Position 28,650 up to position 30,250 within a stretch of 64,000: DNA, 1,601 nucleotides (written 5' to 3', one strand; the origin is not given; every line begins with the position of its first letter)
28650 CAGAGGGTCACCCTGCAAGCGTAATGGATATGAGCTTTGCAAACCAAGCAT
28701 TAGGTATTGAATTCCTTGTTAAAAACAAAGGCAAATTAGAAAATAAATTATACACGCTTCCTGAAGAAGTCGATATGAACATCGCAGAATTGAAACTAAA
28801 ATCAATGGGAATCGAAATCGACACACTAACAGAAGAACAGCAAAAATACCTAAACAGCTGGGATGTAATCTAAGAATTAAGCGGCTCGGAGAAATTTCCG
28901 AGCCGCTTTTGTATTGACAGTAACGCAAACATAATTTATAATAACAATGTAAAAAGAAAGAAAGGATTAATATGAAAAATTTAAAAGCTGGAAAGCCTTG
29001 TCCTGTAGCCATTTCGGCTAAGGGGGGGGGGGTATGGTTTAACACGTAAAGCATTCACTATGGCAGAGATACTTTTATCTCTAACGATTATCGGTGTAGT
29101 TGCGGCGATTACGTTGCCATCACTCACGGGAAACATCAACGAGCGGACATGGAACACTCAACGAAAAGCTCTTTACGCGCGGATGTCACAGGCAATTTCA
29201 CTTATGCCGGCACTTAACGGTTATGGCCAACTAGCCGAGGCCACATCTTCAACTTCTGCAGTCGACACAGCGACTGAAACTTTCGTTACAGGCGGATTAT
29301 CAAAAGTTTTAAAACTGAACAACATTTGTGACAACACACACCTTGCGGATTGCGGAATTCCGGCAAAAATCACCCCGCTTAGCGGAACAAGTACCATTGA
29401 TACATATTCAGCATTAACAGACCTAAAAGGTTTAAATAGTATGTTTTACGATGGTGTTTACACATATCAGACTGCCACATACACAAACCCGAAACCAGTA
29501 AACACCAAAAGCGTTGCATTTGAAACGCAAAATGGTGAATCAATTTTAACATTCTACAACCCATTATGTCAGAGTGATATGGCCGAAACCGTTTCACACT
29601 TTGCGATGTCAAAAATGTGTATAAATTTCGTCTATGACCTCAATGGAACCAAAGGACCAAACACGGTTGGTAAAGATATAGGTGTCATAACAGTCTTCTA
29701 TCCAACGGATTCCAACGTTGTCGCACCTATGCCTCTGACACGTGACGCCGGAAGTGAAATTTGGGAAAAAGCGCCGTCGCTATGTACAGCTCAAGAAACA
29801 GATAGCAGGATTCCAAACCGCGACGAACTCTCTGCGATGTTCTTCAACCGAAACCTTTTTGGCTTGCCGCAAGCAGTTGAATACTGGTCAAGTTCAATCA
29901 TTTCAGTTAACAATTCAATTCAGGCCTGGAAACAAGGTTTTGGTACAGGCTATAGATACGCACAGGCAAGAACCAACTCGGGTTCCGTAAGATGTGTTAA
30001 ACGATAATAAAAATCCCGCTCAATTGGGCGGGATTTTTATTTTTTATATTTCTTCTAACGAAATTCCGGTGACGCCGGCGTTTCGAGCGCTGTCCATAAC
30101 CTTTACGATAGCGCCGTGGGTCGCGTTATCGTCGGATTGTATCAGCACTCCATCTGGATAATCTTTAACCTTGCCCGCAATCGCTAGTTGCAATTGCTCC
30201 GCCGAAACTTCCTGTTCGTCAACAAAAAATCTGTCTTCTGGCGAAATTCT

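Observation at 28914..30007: Pilin-like gene switched out of frame by a G(11) tract downstream of a perfect consensus promoter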

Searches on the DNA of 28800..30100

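Call 57: search_rna_families(source=window, start=28800, end=30100, threshold=evalue, max_evalue=1)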
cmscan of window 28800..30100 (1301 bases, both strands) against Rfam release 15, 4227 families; matches with E-value up to 1: 13.
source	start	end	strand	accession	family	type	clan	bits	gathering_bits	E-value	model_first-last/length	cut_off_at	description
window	29950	30039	+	RF00512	Leu_leader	Cis-reg; leader;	-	29.9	50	0.00076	1-148/148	no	Leucine operon leader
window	30006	30092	-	RF00513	Trp_leader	Cis-reg; leader;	-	28.2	41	0.0027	1-100/100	no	Tryptophan operon leader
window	29956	30042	+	RF00506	Thr_leader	Cis-reg; leader;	-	26.8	55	0.016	1-118/118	no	Threonine operon leader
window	29974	30045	+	RF01772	rnk_pseudo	Cis-reg; leader;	-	26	55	0.071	1-108/108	no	Pseudomonas rnk leader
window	30005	30066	-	RF00506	Thr_leader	Cis-reg; leader;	-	24.7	55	0.05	1-118/118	no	Threonine operon leader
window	30004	30059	-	RF02495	ohsC_RNA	Gene; antitoxin;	-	23.8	50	0.67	1-77/77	no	Oppression of Hydrophobic ORF by sRNA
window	29967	30041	+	RF01859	Phe_leader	Cis-reg; leader;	-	23.4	55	0.35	1-125/125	no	Phenylalanine leader peptide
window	29998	30100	-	RF00121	MicC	Gene; sRNA;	-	23.2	90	1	4-123/123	5'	MicC RNA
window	30002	30063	-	RF02054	STnc420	Gene; sRNA;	-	21.5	70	0.27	1-58/58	no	Salmonella enterica sRNA STnc420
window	29972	30055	+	RF02621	BSnc120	Gene; sRNA;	-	19.8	114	0.22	1-88/88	no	Brucella sRNA 120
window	30008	30100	-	RF00512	Leu_leader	Cis-reg; leader;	-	19.5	50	0.38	33-148/148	5'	Leucine operon leader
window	29921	30041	+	RF00513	Trp_leader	Cis-reg; leader;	-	19.2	41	0.63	1-100/100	no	Tryptophan operon leader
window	29367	29482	-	RF02453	ncr952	Gene; sRNA;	-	17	100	0.54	1-143/143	no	Bacillus sRNA ncr952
